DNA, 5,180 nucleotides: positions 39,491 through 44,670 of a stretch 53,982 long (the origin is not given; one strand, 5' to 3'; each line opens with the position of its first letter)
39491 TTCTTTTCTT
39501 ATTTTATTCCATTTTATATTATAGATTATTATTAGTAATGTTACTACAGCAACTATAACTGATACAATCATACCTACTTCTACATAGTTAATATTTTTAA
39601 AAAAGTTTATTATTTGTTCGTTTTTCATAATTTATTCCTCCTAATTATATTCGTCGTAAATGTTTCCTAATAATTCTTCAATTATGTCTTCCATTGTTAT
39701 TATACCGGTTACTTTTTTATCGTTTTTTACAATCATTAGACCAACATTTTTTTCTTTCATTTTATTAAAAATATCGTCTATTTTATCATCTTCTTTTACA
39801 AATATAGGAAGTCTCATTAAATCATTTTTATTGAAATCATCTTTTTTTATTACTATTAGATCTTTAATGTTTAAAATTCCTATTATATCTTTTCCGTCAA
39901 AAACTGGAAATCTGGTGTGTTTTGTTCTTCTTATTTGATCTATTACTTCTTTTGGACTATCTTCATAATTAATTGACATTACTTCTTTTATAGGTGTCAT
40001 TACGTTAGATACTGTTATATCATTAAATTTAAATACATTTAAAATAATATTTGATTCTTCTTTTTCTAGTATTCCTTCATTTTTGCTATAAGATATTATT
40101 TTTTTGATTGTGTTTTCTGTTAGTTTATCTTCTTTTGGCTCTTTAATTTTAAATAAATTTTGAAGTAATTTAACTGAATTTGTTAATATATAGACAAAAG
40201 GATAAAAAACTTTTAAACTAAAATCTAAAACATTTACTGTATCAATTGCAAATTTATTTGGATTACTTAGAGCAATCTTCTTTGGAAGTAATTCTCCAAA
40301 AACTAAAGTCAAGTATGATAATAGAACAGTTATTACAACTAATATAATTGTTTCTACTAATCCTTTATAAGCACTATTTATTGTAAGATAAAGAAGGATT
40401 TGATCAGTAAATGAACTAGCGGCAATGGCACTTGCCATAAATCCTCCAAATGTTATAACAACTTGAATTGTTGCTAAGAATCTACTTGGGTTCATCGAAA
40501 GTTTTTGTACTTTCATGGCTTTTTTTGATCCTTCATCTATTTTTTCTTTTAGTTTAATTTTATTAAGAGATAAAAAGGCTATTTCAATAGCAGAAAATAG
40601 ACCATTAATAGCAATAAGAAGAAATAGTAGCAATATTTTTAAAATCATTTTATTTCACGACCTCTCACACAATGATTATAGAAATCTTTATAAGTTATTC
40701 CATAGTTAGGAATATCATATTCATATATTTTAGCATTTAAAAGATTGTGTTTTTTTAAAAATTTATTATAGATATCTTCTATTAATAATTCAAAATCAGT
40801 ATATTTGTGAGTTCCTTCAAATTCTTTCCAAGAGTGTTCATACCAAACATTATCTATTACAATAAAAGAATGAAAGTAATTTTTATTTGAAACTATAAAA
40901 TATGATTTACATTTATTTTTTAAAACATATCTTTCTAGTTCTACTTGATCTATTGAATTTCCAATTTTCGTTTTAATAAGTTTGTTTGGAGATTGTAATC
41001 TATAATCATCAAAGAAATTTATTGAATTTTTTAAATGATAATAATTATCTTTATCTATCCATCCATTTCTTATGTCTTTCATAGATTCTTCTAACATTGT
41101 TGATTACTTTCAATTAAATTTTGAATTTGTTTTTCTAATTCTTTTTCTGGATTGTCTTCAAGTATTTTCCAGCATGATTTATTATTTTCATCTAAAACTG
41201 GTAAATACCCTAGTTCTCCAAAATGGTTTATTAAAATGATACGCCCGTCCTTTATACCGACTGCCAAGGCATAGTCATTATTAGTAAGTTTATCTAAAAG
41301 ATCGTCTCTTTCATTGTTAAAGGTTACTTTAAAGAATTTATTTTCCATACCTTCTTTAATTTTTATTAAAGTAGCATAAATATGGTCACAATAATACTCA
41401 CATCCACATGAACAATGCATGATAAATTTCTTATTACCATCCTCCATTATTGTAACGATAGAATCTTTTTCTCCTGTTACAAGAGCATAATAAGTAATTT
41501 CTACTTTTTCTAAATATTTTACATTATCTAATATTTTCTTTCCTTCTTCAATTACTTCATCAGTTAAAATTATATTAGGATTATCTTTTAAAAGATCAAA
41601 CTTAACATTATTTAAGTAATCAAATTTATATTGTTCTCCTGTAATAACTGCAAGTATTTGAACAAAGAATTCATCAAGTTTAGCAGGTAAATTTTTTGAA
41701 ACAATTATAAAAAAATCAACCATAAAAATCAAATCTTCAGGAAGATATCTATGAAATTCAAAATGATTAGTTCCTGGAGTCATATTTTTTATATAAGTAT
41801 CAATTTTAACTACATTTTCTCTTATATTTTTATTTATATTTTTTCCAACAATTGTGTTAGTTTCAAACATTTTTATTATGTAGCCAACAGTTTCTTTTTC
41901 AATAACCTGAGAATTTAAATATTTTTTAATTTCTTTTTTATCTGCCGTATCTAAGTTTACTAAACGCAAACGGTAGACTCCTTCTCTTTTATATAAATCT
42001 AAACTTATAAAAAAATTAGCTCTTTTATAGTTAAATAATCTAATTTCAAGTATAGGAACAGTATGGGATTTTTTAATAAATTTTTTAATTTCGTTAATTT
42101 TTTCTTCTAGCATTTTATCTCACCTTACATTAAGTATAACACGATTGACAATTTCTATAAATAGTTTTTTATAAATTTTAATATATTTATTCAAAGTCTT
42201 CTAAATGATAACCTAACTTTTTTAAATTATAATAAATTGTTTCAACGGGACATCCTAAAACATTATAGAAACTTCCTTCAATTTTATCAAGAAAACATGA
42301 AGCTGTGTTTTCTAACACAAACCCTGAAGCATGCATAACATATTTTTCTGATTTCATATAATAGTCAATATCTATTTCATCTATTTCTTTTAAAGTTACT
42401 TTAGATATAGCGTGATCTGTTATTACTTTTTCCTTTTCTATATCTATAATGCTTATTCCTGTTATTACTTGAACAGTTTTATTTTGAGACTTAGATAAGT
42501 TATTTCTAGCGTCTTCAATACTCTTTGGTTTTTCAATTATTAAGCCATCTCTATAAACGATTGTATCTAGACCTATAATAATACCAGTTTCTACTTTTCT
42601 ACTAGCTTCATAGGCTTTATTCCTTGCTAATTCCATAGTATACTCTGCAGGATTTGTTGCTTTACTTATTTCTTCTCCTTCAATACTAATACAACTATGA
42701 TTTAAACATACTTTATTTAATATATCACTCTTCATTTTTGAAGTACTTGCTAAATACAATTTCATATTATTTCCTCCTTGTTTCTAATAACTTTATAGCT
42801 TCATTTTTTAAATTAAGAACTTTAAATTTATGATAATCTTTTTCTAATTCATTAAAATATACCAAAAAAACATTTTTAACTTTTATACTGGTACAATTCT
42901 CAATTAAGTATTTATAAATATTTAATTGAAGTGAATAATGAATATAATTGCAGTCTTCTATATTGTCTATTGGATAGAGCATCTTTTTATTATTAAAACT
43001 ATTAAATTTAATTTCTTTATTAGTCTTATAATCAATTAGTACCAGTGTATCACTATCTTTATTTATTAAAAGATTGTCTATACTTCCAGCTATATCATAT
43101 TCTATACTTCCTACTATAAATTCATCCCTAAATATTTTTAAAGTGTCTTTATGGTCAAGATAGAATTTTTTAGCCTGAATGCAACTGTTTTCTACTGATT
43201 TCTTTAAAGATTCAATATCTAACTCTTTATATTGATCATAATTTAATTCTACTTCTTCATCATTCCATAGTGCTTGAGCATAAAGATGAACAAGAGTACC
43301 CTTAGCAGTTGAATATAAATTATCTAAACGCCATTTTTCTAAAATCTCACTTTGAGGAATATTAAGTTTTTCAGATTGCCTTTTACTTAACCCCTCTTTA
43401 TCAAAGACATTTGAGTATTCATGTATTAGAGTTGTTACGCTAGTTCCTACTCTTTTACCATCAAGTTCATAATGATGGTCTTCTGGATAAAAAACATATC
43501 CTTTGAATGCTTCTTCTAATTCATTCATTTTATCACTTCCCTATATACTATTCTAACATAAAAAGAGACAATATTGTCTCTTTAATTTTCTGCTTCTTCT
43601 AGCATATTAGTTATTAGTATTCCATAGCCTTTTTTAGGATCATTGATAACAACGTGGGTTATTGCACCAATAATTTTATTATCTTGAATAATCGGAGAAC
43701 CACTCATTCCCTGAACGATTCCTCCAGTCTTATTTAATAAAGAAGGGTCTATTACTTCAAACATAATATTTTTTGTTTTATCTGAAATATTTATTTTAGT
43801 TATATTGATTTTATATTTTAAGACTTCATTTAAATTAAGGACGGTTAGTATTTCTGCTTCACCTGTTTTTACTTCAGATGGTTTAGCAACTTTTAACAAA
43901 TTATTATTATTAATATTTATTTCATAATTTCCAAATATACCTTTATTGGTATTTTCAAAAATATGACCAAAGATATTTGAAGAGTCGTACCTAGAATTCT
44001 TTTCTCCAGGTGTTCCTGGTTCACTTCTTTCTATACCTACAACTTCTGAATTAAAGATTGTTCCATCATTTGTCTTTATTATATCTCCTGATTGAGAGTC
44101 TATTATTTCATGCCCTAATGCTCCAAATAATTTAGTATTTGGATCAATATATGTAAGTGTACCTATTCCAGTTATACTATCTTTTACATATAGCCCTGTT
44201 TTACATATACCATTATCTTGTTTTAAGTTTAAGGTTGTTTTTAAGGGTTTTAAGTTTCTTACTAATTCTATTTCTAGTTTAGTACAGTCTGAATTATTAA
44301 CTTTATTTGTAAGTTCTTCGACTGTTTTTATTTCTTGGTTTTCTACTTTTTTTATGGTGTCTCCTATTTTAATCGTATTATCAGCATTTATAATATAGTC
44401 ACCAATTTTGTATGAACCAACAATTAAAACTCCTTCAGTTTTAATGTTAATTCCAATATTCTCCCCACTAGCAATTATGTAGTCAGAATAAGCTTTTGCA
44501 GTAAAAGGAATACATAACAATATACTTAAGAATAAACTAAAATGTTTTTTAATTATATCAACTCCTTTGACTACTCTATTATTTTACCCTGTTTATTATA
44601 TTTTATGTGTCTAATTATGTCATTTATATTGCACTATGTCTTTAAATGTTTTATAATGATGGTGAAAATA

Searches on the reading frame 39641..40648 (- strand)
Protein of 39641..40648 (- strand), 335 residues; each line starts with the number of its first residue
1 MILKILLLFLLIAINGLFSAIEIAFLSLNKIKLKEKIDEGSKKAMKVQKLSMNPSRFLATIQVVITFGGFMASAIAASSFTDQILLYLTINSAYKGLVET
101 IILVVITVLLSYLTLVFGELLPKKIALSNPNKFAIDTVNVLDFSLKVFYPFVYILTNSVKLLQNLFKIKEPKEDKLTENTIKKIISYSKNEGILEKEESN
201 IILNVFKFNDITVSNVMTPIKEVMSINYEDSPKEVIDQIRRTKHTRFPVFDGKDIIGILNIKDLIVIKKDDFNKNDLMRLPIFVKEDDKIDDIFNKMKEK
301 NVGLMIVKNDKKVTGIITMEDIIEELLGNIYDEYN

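Call 14: search_protein_families(library=pfam, proteins=[window:39641-40648:-], max_evalue=0.001)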
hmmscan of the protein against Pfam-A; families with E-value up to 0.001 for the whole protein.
window:39641-40648:- (335 aa): 2 families
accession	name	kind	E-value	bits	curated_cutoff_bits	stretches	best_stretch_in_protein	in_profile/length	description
PF01595.25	CNNM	-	2.4e-43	148.4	28.4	1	6-198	1-181/181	Cyclin M transmembrane N-terminal domain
PF00571.33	CBS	-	1.4e-19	70.6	24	2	276-327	3-56/57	CBS domain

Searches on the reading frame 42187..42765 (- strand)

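Call 14: search_protein_families(library=pfam, proteins=[window:42187-42765:-], max_evalue=0.001)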
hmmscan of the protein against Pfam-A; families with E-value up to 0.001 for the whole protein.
window:42187-42765:- (192 aa): 1 family
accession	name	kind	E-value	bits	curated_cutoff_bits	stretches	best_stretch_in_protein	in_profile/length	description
PF02545.19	Maf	-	1.7e-37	129.4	27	1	2-183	1-186/187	Maf-like protein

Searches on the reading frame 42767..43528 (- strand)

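Call 14: search_protein_families(library=pfam, proteins=[window:42767-43528:-], max_evalue=0.001)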
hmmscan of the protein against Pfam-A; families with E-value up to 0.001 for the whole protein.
window:42767-43528:- (253 aa): 1 family
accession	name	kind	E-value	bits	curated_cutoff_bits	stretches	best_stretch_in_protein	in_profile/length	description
PF12705.13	PDDEXK_1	-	4.3e-05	24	22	1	75-230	36-195/247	PD-(D/E)XK nuclease superfamily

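Call 20: search_protein_families(library=padloc, proteins=[window:42767-43528:-], max_evalue=1)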
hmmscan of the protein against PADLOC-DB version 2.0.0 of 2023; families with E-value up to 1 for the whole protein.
window:42767-43528:- (253 aa): 2 families
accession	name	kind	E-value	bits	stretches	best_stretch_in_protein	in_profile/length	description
PDLC00943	Cas4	-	1.6e-05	23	1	135-235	57-135/180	CRISPR-associated protein Cas4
PDLC02087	Cas4b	-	0.0056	14.8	1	185-229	94-138/189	-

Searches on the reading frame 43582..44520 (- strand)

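Call 14: search_protein_families(library=pfam, proteins=[window:43582-44520:-], max_evalue=0.001)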
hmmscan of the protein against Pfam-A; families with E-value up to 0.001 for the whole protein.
window:43582-44520:- (312 aa): 1 family
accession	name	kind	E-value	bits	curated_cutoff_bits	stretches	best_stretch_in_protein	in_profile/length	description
PF05580.18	Peptidase_S55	-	7.3e-73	245.5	25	1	106-307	3-210/210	SpoIVB peptidase S55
